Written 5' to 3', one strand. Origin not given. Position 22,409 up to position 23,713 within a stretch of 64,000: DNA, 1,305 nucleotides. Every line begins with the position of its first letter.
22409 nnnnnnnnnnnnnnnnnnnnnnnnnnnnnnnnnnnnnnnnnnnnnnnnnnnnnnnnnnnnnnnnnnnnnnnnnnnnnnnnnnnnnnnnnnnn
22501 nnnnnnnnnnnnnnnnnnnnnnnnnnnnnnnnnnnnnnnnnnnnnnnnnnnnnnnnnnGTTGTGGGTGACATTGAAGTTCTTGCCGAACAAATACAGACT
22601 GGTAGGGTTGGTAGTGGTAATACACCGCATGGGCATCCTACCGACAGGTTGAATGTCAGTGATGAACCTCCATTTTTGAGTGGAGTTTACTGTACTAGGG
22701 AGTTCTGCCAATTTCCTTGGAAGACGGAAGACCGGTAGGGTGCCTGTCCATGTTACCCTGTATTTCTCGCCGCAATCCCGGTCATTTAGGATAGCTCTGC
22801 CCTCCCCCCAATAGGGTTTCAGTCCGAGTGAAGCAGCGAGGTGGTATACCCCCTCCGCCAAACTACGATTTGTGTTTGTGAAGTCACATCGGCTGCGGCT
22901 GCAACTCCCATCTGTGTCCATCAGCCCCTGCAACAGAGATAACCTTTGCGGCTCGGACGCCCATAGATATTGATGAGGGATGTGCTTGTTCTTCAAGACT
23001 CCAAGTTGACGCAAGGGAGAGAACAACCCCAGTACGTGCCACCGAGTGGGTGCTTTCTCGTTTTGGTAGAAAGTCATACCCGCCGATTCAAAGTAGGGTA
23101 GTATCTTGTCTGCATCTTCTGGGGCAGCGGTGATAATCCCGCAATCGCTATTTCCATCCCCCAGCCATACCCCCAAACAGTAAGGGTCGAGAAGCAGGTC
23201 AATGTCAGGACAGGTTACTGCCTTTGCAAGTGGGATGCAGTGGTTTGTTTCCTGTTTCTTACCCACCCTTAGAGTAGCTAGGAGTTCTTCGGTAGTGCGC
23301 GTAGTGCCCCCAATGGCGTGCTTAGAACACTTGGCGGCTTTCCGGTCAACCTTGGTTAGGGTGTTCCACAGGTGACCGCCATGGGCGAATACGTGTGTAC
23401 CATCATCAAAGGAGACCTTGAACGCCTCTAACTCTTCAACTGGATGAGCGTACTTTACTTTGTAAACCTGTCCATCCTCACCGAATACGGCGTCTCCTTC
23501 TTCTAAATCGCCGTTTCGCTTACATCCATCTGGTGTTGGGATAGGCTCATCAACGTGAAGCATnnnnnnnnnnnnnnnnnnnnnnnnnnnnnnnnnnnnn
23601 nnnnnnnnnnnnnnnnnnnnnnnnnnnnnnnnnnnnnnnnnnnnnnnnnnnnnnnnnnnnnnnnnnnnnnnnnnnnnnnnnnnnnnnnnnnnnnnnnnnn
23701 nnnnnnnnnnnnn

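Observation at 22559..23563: TerL intein in the P-loop that appears to start with Met and carry Cys in block F, plus a double-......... endonuclease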

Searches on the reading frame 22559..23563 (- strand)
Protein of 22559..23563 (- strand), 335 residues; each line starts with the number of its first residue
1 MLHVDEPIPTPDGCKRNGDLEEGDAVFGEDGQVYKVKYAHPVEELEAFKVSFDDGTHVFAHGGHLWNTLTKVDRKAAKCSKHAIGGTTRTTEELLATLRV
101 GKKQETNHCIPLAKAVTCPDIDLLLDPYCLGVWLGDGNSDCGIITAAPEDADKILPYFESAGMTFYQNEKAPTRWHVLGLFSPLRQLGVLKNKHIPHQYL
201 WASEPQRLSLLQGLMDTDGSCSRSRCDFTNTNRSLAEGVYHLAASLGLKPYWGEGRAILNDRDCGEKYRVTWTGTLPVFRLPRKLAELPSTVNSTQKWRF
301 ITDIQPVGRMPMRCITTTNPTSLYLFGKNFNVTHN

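Call 3: search_protein_families(library=pfam, proteins=[window:22559-23563:-], max_evalue=1)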
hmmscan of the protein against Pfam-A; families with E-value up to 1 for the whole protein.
window:22559-23563:- (335 aa): 2 families
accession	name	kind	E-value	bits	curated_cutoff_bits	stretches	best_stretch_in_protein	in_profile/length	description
PF14528.11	LAGLIDADG_3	-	2.1e-06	28.4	22.5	1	207-250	3-50/82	LAGLIDADG-like domain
PF05204.19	Hom_end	-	0.00083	19.9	21.1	1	199-250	5-60/110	Homing endonuclease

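Call 4: search_protein_families(library=ncbifam, proteins=[window:22559-23563:-], max_evalue=1)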
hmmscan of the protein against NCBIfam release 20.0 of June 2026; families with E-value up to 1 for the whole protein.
window:22559-23563:- (335 aa): 1 family
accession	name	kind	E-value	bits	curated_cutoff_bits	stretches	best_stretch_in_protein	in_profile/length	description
NF045703.1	rSAM_Tes_intein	exception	0.25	9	1700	1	191-248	447-508/1040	tetraether lipid synthase Tes, intein-containing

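Call 5: search_solved_structures(query=window:22559-23563:-, max_evalue=10, show_alignments=3)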
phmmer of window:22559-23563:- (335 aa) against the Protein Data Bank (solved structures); distinct sequences matched with E-value up to 10: 13.
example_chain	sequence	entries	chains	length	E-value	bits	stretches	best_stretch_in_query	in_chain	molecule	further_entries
6rix_A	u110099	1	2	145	9.8e-11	44.3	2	6-72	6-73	Replicative DNA helicase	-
6riy_A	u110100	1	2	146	4e-10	42.3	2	6-72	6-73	Replicative DNA helicase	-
6bs8_A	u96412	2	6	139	1.1e-09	40.8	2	2-72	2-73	Replicative DNA helicase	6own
6riz_A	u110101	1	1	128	0.00049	22.3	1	6-70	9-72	gp41-1 intein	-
6qaz_A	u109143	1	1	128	0.0087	18.2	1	6-70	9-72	cyanophage-like gp41-1 intein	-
1um2_A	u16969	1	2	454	0.012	17.7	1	127-201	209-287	ENDONUCLEASE PI-SCEI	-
1dfa_A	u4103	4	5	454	0.012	17.7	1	127-201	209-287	PI-SCEI ENDONUCLEASE | ENDONUCLEASE PI-SCEI | PI-SCEI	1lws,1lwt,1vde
1ef0_A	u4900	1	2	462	0.013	17.6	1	127-201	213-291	PI-SCEI ENDONUCLEASE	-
1jva_A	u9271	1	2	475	0.014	17.5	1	127-201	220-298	VMA1-DERIVED HOMING ENDONUCLEASE X10SSS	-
9cop_A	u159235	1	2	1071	0.14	14.2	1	127-193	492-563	V-type proton ATPase catalytic subunit A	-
7pfo_Q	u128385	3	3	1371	1.3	11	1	42-95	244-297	Claspin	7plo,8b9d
5h0w_A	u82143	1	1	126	1.3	11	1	152-184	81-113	Transthyretin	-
1dq3_A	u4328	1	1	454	1.7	10.6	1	193-250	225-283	ENDONUCLEASE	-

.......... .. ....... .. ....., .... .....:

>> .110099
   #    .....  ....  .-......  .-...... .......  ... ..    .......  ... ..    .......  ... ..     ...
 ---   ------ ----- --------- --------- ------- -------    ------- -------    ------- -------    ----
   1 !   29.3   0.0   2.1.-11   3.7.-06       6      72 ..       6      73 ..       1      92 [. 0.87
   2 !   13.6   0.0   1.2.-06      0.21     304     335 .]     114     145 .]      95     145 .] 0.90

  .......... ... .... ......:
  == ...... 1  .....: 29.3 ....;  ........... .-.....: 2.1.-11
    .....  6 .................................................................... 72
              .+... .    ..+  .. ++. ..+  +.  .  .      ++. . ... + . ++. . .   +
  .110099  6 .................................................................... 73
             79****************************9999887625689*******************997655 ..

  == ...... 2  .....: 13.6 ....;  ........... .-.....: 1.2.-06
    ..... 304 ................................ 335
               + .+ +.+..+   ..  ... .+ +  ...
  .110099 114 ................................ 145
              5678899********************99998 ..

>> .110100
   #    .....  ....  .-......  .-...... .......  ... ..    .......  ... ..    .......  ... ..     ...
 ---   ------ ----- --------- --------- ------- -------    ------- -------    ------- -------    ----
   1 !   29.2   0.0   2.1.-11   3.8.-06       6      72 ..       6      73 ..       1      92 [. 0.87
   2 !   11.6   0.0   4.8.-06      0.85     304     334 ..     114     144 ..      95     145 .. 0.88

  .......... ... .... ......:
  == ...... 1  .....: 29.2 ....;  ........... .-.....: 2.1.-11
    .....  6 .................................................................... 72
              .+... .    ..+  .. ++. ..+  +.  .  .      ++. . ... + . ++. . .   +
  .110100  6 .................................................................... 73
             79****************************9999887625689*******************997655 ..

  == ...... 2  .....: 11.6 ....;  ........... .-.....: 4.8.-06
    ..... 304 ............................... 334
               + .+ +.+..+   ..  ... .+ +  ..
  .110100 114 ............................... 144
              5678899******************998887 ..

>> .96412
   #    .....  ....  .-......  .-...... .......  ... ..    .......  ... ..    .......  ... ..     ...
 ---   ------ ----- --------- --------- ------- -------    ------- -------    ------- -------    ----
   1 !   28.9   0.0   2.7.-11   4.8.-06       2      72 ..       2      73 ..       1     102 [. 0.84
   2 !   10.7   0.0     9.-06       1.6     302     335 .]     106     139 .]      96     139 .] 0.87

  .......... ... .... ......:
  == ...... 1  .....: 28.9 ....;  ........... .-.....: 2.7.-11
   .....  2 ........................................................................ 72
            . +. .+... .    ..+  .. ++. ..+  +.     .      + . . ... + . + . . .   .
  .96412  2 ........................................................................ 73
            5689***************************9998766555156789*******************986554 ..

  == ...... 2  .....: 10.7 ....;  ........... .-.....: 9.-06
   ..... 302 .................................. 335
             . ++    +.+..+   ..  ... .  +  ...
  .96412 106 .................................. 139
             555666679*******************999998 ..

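Call 7: search_protein_families(library=phrogs, proteins=[window:22559-23563:-], max_evalue=0.01)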
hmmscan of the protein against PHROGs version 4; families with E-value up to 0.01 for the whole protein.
window:22559-23563:- (335 aa): 6 families
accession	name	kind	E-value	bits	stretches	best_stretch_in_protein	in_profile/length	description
phrog_36964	-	head and packaging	2.2e-27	96.5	1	5-335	96-434/890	terminase large subunit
phrog_15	-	head and packaging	2.8e-24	86.5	1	2-224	80-311/1330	terminase large subunit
phrog_19299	-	head and packaging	5.9e-18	65.7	1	3-335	34-385/702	terminase large subunit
phrog_50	-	DNA, RNA and nucleotide metabolism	5.7e-05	23.3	1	9-136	96-213/570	DnaC-like helicase loader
phrog_38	-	head and packaging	0.00099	18.9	1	2-89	155-228/760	terminase large subunit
phrog_510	-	DNA, RNA and nucleotide metabolism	0.0012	18.7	1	23-223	430-629/667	DNA primase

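Call 15: find_homologous_proteins(query=window:22559-23563:-, max_evalue=0.00001)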
Query window:22559-23563:- (335 aa): 346 proteins with E <= 0.00001 among 1336 candidates; the best 120 are listed.
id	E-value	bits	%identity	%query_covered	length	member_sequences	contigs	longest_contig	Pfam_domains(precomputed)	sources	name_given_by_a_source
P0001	2.7e-99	351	65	74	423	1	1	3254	PF14528.12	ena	-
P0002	8.6e-80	286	44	100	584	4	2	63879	-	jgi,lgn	jgi:replicative DNA helicase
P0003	5.5e-78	280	44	100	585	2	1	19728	-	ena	-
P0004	1.8e-77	279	45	100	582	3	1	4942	-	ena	-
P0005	3.5e-76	274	43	100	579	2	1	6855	-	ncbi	-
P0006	4.5e-75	271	43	100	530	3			-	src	-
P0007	6.5e-75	270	45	90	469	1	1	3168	PF14528.12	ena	-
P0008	2.1e-74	269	43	100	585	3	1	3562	-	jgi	-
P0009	7.1e-74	267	44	100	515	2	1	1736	-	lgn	-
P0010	2.1e-72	262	40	100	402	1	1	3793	PF14528.12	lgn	-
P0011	1.5e-71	259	41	100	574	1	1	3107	-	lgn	-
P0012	1.6e-70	256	44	100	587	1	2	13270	PF05204.20,PF14528.12,PF01555.25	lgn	-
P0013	3.4e-67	245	37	97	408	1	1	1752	PF14528.12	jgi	-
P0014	1.6e-66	243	40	100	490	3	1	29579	PF05204.20,PF14528.12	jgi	-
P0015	2.7e-66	242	42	100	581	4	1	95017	PF14528.12,PF01555.25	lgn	-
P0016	3.6e-65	238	41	100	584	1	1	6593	PF14528.12,PF01555.25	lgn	-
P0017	5.5e-65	238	41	100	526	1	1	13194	PF05204.20,PF14528.12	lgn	-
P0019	7.6e-64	234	38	100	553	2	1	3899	PF03237.22,PF14528.12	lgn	-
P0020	2.7e-63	232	37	98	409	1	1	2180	PF14528.12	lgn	-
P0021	3.4e-63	232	38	100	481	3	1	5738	PF14528.12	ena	-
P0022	9.5e-63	230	40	100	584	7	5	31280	PF14528.12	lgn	-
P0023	1.3e-62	230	40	100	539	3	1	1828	PF05204.20,PF22769.2,PF14528.12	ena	-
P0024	3.5e-62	228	39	100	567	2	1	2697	PF05204.20,PF14528.12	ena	-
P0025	2.6e-61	226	40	100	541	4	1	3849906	PF05204.20,PF22769.2,PF14528.12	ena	-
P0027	3.9e-61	225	41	100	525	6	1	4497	PF05204.20,PF22769.2,PF14528.12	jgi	jgi:deoxycytidine triphosphate deaminase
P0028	4.2e-61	225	40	98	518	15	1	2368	PF22769.2,PF14528.12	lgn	-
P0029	6.0e-61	224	41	100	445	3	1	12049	PF22769.2,PF14528.12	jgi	jgi:hypothetical protein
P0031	1.2e-60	223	41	100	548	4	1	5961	PF05204.20,PF22569.2,PF22769.2,PF14528.12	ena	-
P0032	4.6e-60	221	41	100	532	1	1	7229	PF22769.2,PF14528.12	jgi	jgi:deoxycytidine triphosphate deaminase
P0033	9.3e-60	220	37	100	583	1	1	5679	PF14528.12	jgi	jgi:DNA replication protein DnaC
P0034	1.5e-59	220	39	100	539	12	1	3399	PF22769.2,PF14528.12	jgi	jgi:deoxycytidine triphosphate deaminase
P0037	1.9e-59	219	39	100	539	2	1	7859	PF05204.20,PF22769.2,PF14528.12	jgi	jgi:deoxycytidine triphosphate deaminase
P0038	2.4e-59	219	39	100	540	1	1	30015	PF05204.20,PF22569.2,PF22769.2,PF14528.12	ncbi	-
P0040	4.7e-59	218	39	100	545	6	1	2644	PF22569.2,PF22769.2,PF14528.12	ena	-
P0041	5.6e-59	218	41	85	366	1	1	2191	PF14528.12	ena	-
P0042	6.8e-59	218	39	100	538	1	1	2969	PF22569.2,PF22769.2,PF14528.12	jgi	jgi:deoxycytidine triphosphate deaminase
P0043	7.1e-59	218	40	100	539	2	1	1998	PF05204.20,PF22769.2,PF14528.12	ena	-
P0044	2.0e-58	216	36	98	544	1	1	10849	PF14528.12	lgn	-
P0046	3.9e-58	215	40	100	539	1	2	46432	PF22569.2,PF22769.2,PF14528.12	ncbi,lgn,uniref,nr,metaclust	ncbi:hypothetical protein PA7_38440 [Pseudonocardia asaccharolytica DSM 44247 = NBRC 16224]|uniref:D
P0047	5.0e-58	215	42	100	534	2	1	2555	PF22769.2,PF14528.12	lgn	-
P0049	6.2e-58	214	39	100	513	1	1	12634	PF14528.12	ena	-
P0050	7.1e-58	214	40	100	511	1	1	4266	PF05204.20,PF22569.2,PF22769.2,PF14528.12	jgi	jgi:deoxycytidine triphosphate deaminase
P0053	1.1e-56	210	39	100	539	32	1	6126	PF22569.2,PF22769.2,PF14528.12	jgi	jgi:deoxycytidine triphosphate deaminase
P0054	1.1e-56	210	40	100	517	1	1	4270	PF05204.20,PF22769.2,PF14528.12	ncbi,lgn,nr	ncbi:MAG: dCTP deaminase [Actinobacteria bacterium]|nr:dCTP deaminase [Actinomycetota bacterium]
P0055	1.2e-56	210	39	100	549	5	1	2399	PF22769.2,PF14528.12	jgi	-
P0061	2.9e-56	209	38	100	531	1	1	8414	PF14528.12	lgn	-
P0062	4.1e-56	208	39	95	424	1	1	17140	PF05204.20,PF22769.2,PF14528.12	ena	-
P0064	5.2e-56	208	39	100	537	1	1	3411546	PF05204.20,PF22569.2,PF22769.2,PF14528.12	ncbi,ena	-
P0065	5.4e-56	208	39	100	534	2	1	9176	PF05204.20,PF22569.2,PF22769.2,PF14528.12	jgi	jgi:deoxycytidine triphosphate deaminase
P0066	7.2e-56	208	40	100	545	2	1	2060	PF22769.2,PF14528.12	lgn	-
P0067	7.9e-56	208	37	100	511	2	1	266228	PF14528.12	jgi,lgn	-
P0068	8.2e-56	207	40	100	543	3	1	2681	PF05204.20,PF06559.17,PF22569.2,PF22769.2,PF14528.12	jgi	jgi:deoxycytidine triphosphate deaminase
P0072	1.0e-55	207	38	100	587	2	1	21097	PF14528.12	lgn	-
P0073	1.2e-55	207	39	100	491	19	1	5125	PF14528.12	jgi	jgi:hypothetical protein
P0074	1.3e-55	207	40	100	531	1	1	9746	PF05204.20,PF22769.2,PF14528.12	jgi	-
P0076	2.0e-55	206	41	100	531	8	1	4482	PF22569.2,PF22769.2,PF14528.12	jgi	-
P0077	2.5e-55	206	38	100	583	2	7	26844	PF14528.12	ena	-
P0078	3.2e-55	206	39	95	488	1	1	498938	PF05204.20,PF22769.2,PF14528.12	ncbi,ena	-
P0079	3.9e-55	205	38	100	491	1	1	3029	PF05204.20,PF22769.2,PF14528.12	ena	-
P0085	1.0e-54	204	38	100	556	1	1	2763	PF22769.2,PF14528.12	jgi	jgi:deoxycytidine triphosphate deaminase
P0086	1.1e-54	204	39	95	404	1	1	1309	PF14528.12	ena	-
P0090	1.8e-54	203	37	99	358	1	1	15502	PF14528.12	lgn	-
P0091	2.1e-54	203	38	100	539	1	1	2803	PF05204.20,PF06559.17,PF22769.2,PF14528.12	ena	-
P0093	2.7e-54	202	40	97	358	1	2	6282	PF14528.12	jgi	jgi:LAGLIDADG-like domain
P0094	2.8e-54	202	37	100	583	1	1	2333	PF14528.12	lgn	-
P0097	3.4e-54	202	40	100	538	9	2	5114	PF22569.2,PF22769.2,PF14528.12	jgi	-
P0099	4.9e-54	202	39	100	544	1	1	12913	PF05204.20,PF22569.2,PF22769.2,PF14528.12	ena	-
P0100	5.1e-54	202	39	100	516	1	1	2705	PF22569.2,PF22769.2,PF14528.12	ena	-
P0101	7.5e-54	201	36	100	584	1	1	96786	PF14528.12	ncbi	-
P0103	9.2e-54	201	40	100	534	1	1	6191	PF05204.20,PF06559.17,PF22569.2,PF22769.2,PF14528.12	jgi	jgi:deoxycytidine triphosphate deaminase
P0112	4.6e-53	198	38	100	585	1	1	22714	PF14528.12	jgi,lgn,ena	-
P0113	5.0e-53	198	36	100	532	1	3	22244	PF05204.20,PF14528.12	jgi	jgi:hypothetical protein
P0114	6.9e-53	198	37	100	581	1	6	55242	PF14528.12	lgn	-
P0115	8.9e-53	197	37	100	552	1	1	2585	PF22569.2,PF22769.2,PF14528.12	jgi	jgi:deoxycytidine triphosphate deaminase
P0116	9.2e-53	197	37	100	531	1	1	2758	PF22569.2,PF22769.2,PF14528.12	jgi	jgi:deoxycytidine triphosphate deaminase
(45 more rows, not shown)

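Call 48: predict_structure(alignment_id=A1)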
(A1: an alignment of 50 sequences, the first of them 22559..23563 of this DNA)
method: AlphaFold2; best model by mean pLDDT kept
length: 335 residues; sequences in the alignment: 50
mean_pLDDT: 96.3   pTM: 0.93
mean pLDDT of the five models: 96.3, 96.2, 96.2, 96.0, 95.8
residues with pLDDT >= 90: 318; 70-90: 14; 50-70: 3; < 50: 0
segments of 3 or more residues with pLDDT < 50: none
pLDDT, mean of each block of 10 residues (from residue 1): 98 97 98 98 98 97 97 88 81 98 96 97 98 95 97 98 97 97 98 98 98 97 94 98 98 96 97 97 95 93 98 98 97 95
secondary structure, 60 per line:
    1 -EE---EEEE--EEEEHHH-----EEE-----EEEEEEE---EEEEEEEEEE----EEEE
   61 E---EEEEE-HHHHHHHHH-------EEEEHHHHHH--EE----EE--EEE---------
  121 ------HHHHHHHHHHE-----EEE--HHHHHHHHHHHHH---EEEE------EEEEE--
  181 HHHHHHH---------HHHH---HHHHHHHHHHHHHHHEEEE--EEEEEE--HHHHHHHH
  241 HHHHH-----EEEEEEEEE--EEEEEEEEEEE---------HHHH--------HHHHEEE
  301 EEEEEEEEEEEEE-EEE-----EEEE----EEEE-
elements in order: E7-10 E13-16 E25-27 E33-39 E43-52 E57-61 E65-69 H71-79 E87-90 H91-96 E109-111 H127-136 E143-145 H148-160 E164-167 E174-178 H181-187 H197-200 H204-218 E219-222 E225-230 H233-245 E251-259 E262-272 H282-285 H294-297 E298-313 E315-317 E323-326 E331-334

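Call 50: fold_search(model_id=the predicted structure, library=pdb)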
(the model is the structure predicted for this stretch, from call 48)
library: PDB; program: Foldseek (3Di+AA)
matches with E <= 10: 385; with E <= 0.001: 62
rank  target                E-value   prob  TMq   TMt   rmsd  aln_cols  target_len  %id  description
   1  1ef0_A                4.4e-20  1.00  0.79  0.64   4.9       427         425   17  CRYSTAL STRUCTURE OF PI-SCEI MINIPRECURSOR (released 2000-06-07)
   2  1vde_A                1.5e-19  1.00  0.78  0.63   4.8       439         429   16  PI-SCEI, A HOMING ENDONUCLEASE WITH PROTEIN SPLICING ACTIVITY (released 1998-04-08)
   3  1vde_B                1.6e-18  1.00  0.79  0.63   4.8       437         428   16  PI-SCEI, A HOMING ENDONUCLEASE WITH PROTEIN SPLICING ACTIVITY (released 1998-04-08)
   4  1jva_B                3.8e-18  1.00  0.79  0.63   5.3       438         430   16  CRYSTAL STRUCTURE OF THE VMA1-DERIVED ENDONUCLEASE BEARING THE N AND C EXTEIN PROPEPTIDES (released 2002-08-29)
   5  1dfa                  7.6e-18  1.00  0.75  0.63   7.2       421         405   18  CRYSTAL STRUCTURE OF PI-SCEI IN C2 SPACE GROUP (released 1999-12-08)
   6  1lws_A                9.7e-18  1.00  0.79  0.63   4.6       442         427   16  Crystal structure of the intein homing endonuclease PI-SceI bound to its recognition sequence (released 2002-09-27)
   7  1lwt_A                3.2e-17  1.00  0.82  0.63   4.6       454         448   16  Crystal structure of the intein homing endonuclease PI-SceI bound to its substrate DNA (Ca2+ free) (released 2002-09-27)
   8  1um2_B                6.4e-17  1.00  0.80  0.65   4.4       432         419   17  Crystal Structure of the Vma1-Derived Endonuclease with the Ligated Extein Segment (released 2004-09-22)
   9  1ef0_B                1.1e-16  1.00  0.74  0.64   5.8       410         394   17  CRYSTAL STRUCTURE OF PI-SCEI MINIPRECURSOR (released 2000-06-07)
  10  1jva_A                1.6e-16  1.00  0.77  0.62   5.1       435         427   16  CRYSTAL STRUCTURE OF THE VMA1-DERIVED ENDONUCLEASE BEARING THE N AND C EXTEIN PROPEPTIDES (released 2002-08-29)
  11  1um2_A                1.9e-16  1.00  0.77  0.64   4.6       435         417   16  Crystal Structure of the Vma1-Derived Endonuclease with the Ligated Extein Segment (released 2004-09-22)
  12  7qsu                  7.3e-16  1.00  0.62  0.58   6.7       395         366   14  Crystal structure of homing endonuclease-associated TliVMA intein (C1A, d333-339) (released 2022-03-30)
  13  7qss                  5.9e-13  1.00  0.63  0.51   6.8       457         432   12  Crystal structure of homing endonuclease-associated TliVMA intein (C1A) (released 2022-03-30)
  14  7qst                  3.1e-12  1.00  0.64  0.60   7.6       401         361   15  Crystal structure of homing endonuclease-associated PhoVMA intein (C1A) (released 2022-03-30)
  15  1dq3                  6.3e-11  1.00  0.69  0.53   6.0       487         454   13  CRYSTAL STRUCTURE OF AN ARCHAEAL INTEIN-ENCODED HOMING ENDONUCLEASE PI-PFUI (released 2000-07-05)
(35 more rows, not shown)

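Call 68: search_protein_representatives(protein=window:22559-23563:-)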
Query: 335 residues. Proteins with E-value up to 0.001 (for the whole library): 17417; up to 1e-10: 11889; up to 1e-30: 3700. The best 150 are listed.
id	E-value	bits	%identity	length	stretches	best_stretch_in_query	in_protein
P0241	1.1e-132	458.7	66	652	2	84-335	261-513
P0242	2.0e-113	395.3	41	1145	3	2-335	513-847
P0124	6.1e-112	390.4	56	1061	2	81-335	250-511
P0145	1.5e-105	369.3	66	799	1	85-335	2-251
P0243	6.5e-104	364.0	54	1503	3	86-335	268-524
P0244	1.8e-102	359.3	61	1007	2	180-335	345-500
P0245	2.9e-102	358.6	57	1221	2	86-335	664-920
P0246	3.6e-102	358.3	36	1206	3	3-335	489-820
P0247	5.5e-101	354.4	54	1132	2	75-335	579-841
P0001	8.4e-100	350.5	67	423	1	88-335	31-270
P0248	2.6e-99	348.8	40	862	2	2-335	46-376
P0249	6.5e-98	344.3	55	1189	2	86-335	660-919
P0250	1.2e-96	340.1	53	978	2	85-335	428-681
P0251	1.2e-94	333.5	38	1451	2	1-335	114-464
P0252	2.2e-94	332.6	42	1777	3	2-335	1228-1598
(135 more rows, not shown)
